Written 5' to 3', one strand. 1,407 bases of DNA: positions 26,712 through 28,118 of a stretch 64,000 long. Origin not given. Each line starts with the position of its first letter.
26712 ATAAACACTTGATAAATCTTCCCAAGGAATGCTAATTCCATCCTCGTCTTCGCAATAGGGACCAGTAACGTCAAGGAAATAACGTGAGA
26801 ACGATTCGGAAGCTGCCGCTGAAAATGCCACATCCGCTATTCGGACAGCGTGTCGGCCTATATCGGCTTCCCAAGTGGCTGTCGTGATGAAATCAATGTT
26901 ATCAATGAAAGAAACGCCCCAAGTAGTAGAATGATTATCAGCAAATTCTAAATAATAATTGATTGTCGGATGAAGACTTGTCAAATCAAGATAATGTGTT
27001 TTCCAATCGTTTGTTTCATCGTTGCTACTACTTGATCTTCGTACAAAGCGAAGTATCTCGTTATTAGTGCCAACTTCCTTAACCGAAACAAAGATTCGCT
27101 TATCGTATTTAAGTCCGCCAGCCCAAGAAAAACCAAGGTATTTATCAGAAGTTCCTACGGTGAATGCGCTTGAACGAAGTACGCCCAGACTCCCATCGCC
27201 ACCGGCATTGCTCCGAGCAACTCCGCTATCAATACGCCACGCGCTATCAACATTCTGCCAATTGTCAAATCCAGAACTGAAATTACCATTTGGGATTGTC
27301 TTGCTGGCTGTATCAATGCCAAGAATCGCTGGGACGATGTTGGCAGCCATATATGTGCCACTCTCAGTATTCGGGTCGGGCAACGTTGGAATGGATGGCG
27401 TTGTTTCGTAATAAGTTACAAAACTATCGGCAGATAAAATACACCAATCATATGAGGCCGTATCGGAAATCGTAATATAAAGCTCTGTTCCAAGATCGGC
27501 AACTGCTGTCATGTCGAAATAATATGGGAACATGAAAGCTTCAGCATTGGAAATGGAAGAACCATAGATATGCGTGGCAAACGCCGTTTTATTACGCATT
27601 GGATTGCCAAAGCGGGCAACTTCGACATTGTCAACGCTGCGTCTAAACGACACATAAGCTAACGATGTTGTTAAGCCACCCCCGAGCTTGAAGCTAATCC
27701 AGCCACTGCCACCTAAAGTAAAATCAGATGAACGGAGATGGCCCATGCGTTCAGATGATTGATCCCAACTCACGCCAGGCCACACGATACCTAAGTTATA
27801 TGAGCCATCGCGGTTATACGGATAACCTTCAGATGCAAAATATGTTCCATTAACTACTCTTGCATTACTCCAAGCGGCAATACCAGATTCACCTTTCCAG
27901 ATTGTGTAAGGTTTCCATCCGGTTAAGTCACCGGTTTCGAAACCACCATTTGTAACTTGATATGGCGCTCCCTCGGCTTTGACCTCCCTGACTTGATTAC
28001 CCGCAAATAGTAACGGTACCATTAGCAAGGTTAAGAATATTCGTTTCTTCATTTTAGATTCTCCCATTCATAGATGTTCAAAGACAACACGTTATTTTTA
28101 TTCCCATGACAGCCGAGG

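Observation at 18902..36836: Family of five surface proteins built from a tandemly duplicated ~170-190-aa jelly-roll-like module (candidate new CBM or catalytic family)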

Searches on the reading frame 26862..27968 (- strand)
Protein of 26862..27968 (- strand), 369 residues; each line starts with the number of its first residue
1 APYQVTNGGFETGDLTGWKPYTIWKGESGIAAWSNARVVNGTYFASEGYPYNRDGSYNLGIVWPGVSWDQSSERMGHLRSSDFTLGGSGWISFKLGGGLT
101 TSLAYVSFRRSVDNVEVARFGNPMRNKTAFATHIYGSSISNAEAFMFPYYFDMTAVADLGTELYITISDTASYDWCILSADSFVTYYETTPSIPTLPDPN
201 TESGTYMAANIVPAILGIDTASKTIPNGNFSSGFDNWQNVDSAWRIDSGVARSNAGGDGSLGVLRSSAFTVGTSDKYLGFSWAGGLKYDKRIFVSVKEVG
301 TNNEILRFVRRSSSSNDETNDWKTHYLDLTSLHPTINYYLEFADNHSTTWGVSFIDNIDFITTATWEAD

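Call 7: search_solved_structures(query=window:26862-27968:-, max_evalue=10, show_alignments=3)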
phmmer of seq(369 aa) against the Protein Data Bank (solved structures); distinct sequences matched with E-value up to 10: 0.

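Call 9: find_homologous_proteins(query=window:26862-27968:-, max_evalue=0.001)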
Query seq(369 aa) (369 aa): 107 proteins with E <= 0.001 among 2666 candidates.
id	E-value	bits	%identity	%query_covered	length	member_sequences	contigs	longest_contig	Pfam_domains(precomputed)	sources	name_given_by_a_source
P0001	4.4e-248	841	100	100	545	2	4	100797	-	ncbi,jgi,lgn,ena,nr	ncbi:MAG TPA: hypothetical protein PK340_01960 [Bacilli bacterium]|nr:hypothetical protein [Bacilli 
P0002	1.2e-217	741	89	99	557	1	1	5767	-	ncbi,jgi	jgi:hypothetical protein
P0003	1.8e-184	631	77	99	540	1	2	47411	-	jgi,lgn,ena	-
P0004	1.9e-162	559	67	99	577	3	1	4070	-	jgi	jgi:hypothetical protein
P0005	2.0e-127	444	58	100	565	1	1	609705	-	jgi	-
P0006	3.8e-127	443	60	97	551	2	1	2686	-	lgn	-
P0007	4.5e-127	442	57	99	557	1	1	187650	-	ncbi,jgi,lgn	ncbi:MAG: hypothetical protein WC344_00115 [Bacilli bacterium]|jgi:hypothetical protein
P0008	8.8e-123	428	56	100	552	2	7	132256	-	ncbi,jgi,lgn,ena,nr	ncbi:MAG: hypothetical protein WCX85_00565 [Bacilli bacterium]|nr:hypothetical protein [Bacilli bact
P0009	1.8e-122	427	57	99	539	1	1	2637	-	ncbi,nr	ncbi:MAG: hypothetical protein EOM77_05230 [Bacteroidia bacterium]|nr:hypothetical protein [Bacteroi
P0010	5.7e-122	426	56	100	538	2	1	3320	-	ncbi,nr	ncbi:MAG: hypothetical protein PHO93_03920 [Candidatus Saccharimonadaceae bacterium]|nr:hypothetical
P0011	1.4e-120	421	56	99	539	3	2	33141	-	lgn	-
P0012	1.5e-120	421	54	99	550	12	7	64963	-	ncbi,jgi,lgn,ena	jgi:hypothetical protein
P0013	5.0e-120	419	56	99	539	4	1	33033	-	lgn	-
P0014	8.2e-120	419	57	100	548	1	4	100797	-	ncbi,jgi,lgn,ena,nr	ncbi:MAG TPA: hypothetical protein PK340_01945 [Bacilli bacterium]|nr:hypothetical protein [Bacilli 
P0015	8.5e-120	419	57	99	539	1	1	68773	-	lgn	-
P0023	8.7e-114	399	54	100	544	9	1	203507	-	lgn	-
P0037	5.8e-104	366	52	100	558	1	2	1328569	-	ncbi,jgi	ncbi:MAG: hypothetical protein ACOX3K_03810 [Bacilli bacterium]|jgi:fructan beta-fructosidase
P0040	3.3e-100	354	50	97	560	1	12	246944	-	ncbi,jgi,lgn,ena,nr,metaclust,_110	ncbi:MAG: hypothetical protein WCZ47_00080 [Bacilli bacterium]|jgi:hypothetical protein|nr:hypotheti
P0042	1.2e-97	346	49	99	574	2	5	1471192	-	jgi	jgi:hypothetical protein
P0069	2.5e-46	177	32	96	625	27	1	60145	-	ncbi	-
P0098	1.5e-25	108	38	53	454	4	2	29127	-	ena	-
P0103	1.2e-19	89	26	97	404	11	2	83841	-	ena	-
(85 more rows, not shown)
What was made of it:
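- JGI named one AB-type homologue 'fructan beta-fructosidase' (P0037, call 9).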

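Call 22: predict_structure(alignment_id=A2)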
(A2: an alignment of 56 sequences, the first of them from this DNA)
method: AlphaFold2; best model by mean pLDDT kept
length: 369 residues; sequences in the alignment: 56
mean_pLDDT: 92.5   pTM: 0.92
mean pLDDT of the five models: 92.5, 92.3, 92.3, 91.7, 91.5
residues with pLDDT >= 90: 299; 70-90: 53; 50-70: 17; < 50: 0
segments of 3 or more residues with pLDDT < 50: none
pLDDT, mean of each block of 10 residues (from residue 1): 94 98 80 92 72 93 76 87 98 96 97 98 94 91 94 98 97 88 98 81 85 97 96 97 97 94 97 91 93 96 95 90 95 97 90 95 91
secondary structure, 60 per line:
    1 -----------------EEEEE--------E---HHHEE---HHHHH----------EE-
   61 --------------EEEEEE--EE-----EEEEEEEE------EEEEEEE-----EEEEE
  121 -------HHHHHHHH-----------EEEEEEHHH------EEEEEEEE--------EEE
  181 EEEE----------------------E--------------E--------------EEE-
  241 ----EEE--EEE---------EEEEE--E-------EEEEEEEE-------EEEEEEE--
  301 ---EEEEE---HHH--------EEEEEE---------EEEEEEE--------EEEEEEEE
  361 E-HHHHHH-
elements in order: E18-22 H43-47 E75-80 E90-97 E104-110 E116-120 H128-135 E147-152 E162-169 E178-184 E237-239 E245-247 E250-252 E262-266 E277-284 E292-298 E304-308 E323-328 E338-344 E353-361 H363-368
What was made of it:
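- On CAZy CBM38: The AF2 model of the p3 pair shows two packed beta-sandwiches (pLDDT 92.5, pTM 0.92; call 22).
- AF2 gives pLDDT 92.5 and pTM 0.92 for two packed beta-sandwiches (call 22).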

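Call 24: fold_search(model_id=the predicted structure, library=pdb)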
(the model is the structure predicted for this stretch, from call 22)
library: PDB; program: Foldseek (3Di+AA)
matches with E <= 10: 1436; with E <= 0.001: 79
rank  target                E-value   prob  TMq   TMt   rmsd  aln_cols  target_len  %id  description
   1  5b4x_A                6.7e-09  1.00  0.28  0.17  16.7       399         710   10  Crystal structure of the ApoER2 ectodomain in complex with the Reelin R56 fragment (released 2017-04-26)
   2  5b4x_C                3.1e-08  1.00  0.31  0.18  17.6       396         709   10  Crystal structure of the ApoER2 ectodomain in complex with the Reelin R56 fragment (released 2017-04-26)
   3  7lyu_A                4.1e-08  1.00  0.26  0.27  16.7       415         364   11  Reelin repeat 8 (released 2022-06-15)
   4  5a57                  1.7e-07  1.00  0.23  0.10  16.6       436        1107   11  The structure of GH101 from Streptococcus pneumoniae TIGR4 in complex with PUGT (released 2015-09-02)
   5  7lyu_B                2.0e-07  1.00  0.29  0.29  17.1       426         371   12  Reelin repeat 8 (released 2022-06-15)
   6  3a7q_A                2.0e-07  1.00  0.29  0.17  16.1       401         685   10  Structural basis for specific recognition of reelin by its receptors (released 2010-03-23)
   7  6vls_D                2.2e-07  1.00  0.24  0.10  23.2       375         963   11  Structure of C-terminal fragment of Vip3A toxin (released 2020-07-22)
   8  4w8j                  4.7e-07  1.00  0.22  0.09  20.8       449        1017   11  Structure of the full-length insecticidal protein Cry1Ac reveals intriguing details of toxin packaging into in vivo form (released 2014-09-17)
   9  9h9a                  4.9e-07  1.00  0.24  0.09  22.3       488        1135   12  native structure of the full-length pesticidal protein Cry8Ba2, from crystals formed in vivo (form 1) (released 2025-12-03)
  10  6vls_B                5.5e-07  1.00  0.24  0.10  23.4       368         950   12  Structure of C-terminal fragment of Vip3A toxin (released 2020-07-22)
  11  2e26_A                7.3e-07  1.00  0.29  0.16  14.7       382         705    9  Crystal structure of two repeat fragment of reelin (released 2007-05-22)
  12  8ziy_A                7.7e-07  1.00  0.27  0.18  14.9       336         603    9  trypsinogen-EP-E574A (released 2025-05-21)
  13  9h99                  1.1e-06  1.00  0.22  0.09  22.5       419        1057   11  Native structure of the full-length pesticidal protein Cry1Ca18 at pH7, from crystals formed in vivo (released 2025-11-12)
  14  6a48                  1.4e-06  1.00  0.28  0.17  19.3       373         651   10  Crystal structure of reelin N-terminal region (released 2019-06-19)
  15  6vls_C                1.8e-06  1.00  0.24  0.10  24.6       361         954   12  Structure of C-terminal fragment of Vip3A toxin (released 2020-07-22)
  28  7kwb_A                1.9e-05  0.99  0.23  0.21  19.2       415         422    9  Surface glycan-binding protein B from Bacteroides thetaiotaomicron (released 2021-02-17)
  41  7kwb_B                1.0e-04  0.98  0.24  0.23  18.9       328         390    9  Surface glycan-binding protein B from Bacteroides thetaiotaomicron (released 2021-02-17)
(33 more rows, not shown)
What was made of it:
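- Closest known: Surface glycan-binding proteins of polysaccharide utilisation loci. Same: B. thetaiotaomicron SGBP-B is among the Foldseek hits (7kwb, call 24).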

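Call 32: find_encoding_contigs(protein=P0037, flank=10000, max_places=2)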
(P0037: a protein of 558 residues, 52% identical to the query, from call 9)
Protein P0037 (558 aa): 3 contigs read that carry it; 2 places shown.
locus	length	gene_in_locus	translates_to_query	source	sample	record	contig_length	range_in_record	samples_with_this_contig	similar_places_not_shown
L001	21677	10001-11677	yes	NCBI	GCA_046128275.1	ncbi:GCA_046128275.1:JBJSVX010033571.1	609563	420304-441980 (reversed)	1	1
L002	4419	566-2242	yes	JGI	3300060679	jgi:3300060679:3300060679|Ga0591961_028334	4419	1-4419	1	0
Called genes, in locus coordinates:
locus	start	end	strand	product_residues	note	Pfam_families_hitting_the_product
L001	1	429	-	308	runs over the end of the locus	PF08950:DUF1861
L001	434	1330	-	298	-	PF00528:BPD_transp_1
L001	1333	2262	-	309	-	PF00528:BPD_transp_1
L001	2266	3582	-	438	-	PF01547:SBP_bac_1, PF13416:SBP_bac_8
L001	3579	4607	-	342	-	PF04041:Glyco_hydro_130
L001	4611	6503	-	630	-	PF02368:Big_2 (weak)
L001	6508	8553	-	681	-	-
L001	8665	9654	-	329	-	PF00532:Peripla_BP_1, PF13377:Peripla_BP_3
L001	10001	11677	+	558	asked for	-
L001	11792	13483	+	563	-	PF02878:PGM_PMM_I, PF02879:PGM_PMM_II, PF02880:PGM_PMM_III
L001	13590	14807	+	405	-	-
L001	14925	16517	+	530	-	PF07690:MFS_1, PF13347:MFS_2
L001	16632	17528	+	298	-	-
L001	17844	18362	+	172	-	PF04138:GtrA_DPMS_TM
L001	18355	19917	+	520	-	PF01266:DAO (faint), PF01593:Amino_oxidase, PF01946:Thi4 (weak), PF13450:NAD_binding_8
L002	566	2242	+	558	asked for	-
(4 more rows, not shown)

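Call 33: find_encoding_contigs(protein=P0042, flank=10000, max_places=2)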
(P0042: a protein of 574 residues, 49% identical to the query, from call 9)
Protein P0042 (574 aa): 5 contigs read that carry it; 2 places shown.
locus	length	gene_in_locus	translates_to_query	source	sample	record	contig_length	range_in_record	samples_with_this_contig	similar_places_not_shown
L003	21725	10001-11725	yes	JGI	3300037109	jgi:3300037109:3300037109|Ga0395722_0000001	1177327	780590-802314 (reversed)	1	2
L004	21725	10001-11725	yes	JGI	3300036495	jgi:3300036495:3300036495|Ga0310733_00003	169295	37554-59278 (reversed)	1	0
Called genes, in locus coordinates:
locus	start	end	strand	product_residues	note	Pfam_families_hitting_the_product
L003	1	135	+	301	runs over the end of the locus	PF00528:BPD_transp_1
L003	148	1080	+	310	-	PF08950:DUF1861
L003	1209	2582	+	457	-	-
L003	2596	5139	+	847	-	-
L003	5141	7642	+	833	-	PF00754:F5_F8_type_C, PF22633:F5_F8_type_C_2, PF00754:F5_F8_type_C, PF22633:F5_F8_type_C_2, PF04041:Glyco_hydro_130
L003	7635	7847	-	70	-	-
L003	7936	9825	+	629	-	PF07581:Glug (faint)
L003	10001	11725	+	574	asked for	-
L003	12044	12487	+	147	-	PF00572:Ribosomal_L13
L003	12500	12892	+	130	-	PF00380:Ribosomal_S9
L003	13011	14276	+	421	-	PF00464:SHMT, PF00155:Aminotran_1_2 (weak)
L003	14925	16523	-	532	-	PF00128:Alpha-amylase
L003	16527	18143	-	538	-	PF13199:Glyco_hydro_66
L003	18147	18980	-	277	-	PF00528:BPD_transp_1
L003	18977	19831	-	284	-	PF00528:BPD_transp_1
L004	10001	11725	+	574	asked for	-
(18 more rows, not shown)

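Call 41: find_encoding_contigs(protein=P0069, flank=10000, max_places=2)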
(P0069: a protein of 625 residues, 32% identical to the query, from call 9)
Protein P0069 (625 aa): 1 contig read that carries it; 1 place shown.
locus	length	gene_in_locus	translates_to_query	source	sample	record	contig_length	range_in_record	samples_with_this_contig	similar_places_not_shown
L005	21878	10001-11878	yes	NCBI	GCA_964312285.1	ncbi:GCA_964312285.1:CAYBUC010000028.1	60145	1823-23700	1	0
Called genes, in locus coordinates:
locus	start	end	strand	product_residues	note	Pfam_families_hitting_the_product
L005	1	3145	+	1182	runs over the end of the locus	PF00251:Glyco_hydro_32N, PF08244:Glyco_hydro_32C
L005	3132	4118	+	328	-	PF00356:LacI, PF00532:Peripla_BP_1, PF13407:Peripla_BP_4, PF13377:Peripla_BP_3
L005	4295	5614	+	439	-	PF01547:SBP_bac_1, PF13416:SBP_bac_8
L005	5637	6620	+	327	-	PF00528:BPD_transp_1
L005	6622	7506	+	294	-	PF00528:BPD_transp_1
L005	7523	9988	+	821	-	PF13385:Laminin_G_3, PF00251:Glyco_hydro_32N, PF08244:Glyco_hydro_32C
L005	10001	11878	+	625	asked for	-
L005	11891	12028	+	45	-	-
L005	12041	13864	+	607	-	-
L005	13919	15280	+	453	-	PF00251:Glyco_hydro_32N, PF04616:Glyco_hydro_43 (faint), PF08244:Glyco_hydro_32C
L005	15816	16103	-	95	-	-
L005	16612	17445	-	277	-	PF01418:HTH_6, PF13580:SIS_2 (faint), PF01380:SIS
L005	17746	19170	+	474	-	PF01565:FAD_binding_4, PF02913:FAD-oxidase_C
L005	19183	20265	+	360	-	PF13183:Fer4_8, PF13534:Fer4_17 (weak)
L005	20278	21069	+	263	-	PF04962:KduI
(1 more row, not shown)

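Call 44: find_encoding_contigs(protein=P0103, flank=10000, max_places=2)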
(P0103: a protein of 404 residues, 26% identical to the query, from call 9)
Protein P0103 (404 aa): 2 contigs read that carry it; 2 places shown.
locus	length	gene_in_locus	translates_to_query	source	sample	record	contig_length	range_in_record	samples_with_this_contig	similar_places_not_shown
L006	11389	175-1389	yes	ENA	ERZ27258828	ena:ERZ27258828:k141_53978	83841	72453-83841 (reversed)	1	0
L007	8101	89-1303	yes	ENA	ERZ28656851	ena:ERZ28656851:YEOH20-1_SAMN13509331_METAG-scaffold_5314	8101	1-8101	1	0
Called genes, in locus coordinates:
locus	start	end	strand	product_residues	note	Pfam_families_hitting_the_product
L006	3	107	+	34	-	?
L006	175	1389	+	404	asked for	-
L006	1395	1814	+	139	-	-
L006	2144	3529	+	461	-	PF00682:HMGL-like, PF02436:PYC_OADA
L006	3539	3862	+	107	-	PF04277:OAD_gamma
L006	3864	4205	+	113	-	PF05896:NQRA_N (weak), PF25917:BSH_RND, PF25973:BSH_CzcB (faint), PF00364:Biotin_lipoyl, PF25984:BSH_YknX (weak)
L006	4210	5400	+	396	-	PF03977:OAD_beta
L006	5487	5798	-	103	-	-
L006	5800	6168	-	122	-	-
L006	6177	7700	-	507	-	PF07556:DUF1538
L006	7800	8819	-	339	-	PF01263:Aldose_epim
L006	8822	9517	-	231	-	-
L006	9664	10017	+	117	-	PF01022:HTH_5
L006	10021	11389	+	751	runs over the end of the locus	PF00403:HMA (weak), PF00122:E1-E2_ATPase, PF00702:Hydrolase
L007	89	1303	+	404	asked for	-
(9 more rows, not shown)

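Call 45: find_encoding_contigs(protein=P0098, flank=10000, max_places=2)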
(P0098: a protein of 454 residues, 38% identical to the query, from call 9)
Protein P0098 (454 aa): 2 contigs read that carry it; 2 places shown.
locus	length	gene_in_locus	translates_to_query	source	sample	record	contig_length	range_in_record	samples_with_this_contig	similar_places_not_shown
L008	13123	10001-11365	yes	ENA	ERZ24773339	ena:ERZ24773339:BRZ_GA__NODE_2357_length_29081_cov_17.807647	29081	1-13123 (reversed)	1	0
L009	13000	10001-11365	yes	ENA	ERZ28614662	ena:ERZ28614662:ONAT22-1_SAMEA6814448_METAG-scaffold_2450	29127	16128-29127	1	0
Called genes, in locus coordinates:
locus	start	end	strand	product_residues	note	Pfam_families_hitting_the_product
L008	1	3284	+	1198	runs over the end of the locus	PF00251:Glyco_hydro_32N, PF08244:Glyco_hydro_32C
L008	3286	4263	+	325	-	PF00356:LacI, PF00532:Peripla_BP_1, PF13407:Peripla_BP_4, PF13377:Peripla_BP_3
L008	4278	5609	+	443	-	PF01547:SBP_bac_1, PF13416:SBP_bac_8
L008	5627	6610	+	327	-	PF00528:BPD_transp_1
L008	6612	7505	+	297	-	PF00528:BPD_transp_1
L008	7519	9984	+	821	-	PF13385:Laminin_G_3, PF00251:Glyco_hydro_32N, PF08244:Glyco_hydro_32C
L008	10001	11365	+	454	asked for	-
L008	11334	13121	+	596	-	?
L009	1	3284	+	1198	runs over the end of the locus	PF00251:Glyco_hydro_32N, PF08244:Glyco_hydro_32C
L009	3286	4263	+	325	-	PF00356:LacI, PF00532:Peripla_BP_1, PF13407:Peripla_BP_4, PF13377:Peripla_BP_3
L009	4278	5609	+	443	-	PF01547:SBP_bac_1, PF13416:SBP_bac_8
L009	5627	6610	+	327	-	PF00528:BPD_transp_1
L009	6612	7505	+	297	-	PF00528:BPD_transp_1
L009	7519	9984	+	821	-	PF13385:Laminin_G_3, PF00251:Glyco_hydro_32N, PF08244:Glyco_hydro_32C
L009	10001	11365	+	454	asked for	-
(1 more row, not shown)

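Call 68: find_encoding_contigs(protein=P0040, flank=10000, max_places=1)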
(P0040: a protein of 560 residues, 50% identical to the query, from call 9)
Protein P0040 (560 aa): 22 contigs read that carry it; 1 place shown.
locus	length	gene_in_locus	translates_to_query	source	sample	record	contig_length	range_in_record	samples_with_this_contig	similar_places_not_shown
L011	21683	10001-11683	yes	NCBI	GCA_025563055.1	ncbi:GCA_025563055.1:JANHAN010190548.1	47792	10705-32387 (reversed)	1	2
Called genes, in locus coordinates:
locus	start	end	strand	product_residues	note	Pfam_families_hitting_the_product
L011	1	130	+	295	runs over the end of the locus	PF00528:BPD_transp_1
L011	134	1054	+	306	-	PF08950:DUF1861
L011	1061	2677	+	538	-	-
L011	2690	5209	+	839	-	PF06824:Glyco_hydro_125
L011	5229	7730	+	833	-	PF00754:F5_F8_type_C, PF22633:F5_F8_type_C_2, PF00754:F5_F8_type_C (weak), PF04041:Glyco_hydro_130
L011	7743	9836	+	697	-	PF07581:Glug (faint)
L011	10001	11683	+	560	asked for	-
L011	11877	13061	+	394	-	-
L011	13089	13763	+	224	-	PF07947:YhhN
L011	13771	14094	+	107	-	-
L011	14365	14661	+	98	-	-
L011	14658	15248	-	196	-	PF01725:Ham1p_like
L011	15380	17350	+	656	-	PF09826:Beta_propel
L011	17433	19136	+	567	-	PF02878:PGM_PMM_I, PF02879:PGM_PMM_II, PF02880:PGM_PMM_III, PF00408:PGM_PMM_IV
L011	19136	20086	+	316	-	PF20511:PMI_typeI_cat, PF21621:MPI_cupin_dom (weak)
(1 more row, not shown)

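Call 69: find_encoding_contigs(protein=P0023, flank=10000, max_places=1)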
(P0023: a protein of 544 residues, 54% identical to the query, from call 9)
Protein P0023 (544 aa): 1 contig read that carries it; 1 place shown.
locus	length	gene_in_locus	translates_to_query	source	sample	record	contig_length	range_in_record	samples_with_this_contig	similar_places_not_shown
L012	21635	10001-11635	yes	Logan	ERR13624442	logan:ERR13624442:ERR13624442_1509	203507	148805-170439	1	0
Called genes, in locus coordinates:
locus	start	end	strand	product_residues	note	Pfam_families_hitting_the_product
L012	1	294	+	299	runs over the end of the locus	PF00528:BPD_transp_1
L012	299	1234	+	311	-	PF08950:DUF1861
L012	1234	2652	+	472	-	-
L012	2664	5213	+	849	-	PF06824:Glyco_hydro_125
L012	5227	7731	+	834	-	PF00754:F5_F8_type_C, PF22633:F5_F8_type_C_2, PF04041:Glyco_hydro_130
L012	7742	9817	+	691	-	PF07581:Glug (faint)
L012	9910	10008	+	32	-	-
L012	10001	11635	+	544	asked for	-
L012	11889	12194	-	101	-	PF00085:Thioredoxin, PF14595:Thioredoxin_9 (weak), PF13098:Thioredoxin_2, PF13905:Thioredoxin_8 (faint)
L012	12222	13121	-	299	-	PF05857:TraX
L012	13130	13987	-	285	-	PF02517:Rce1-like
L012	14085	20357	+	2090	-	-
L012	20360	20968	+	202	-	PF01205:Impact_N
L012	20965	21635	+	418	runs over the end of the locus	PF05195:AMP_N, PF00557:Peptidase_M24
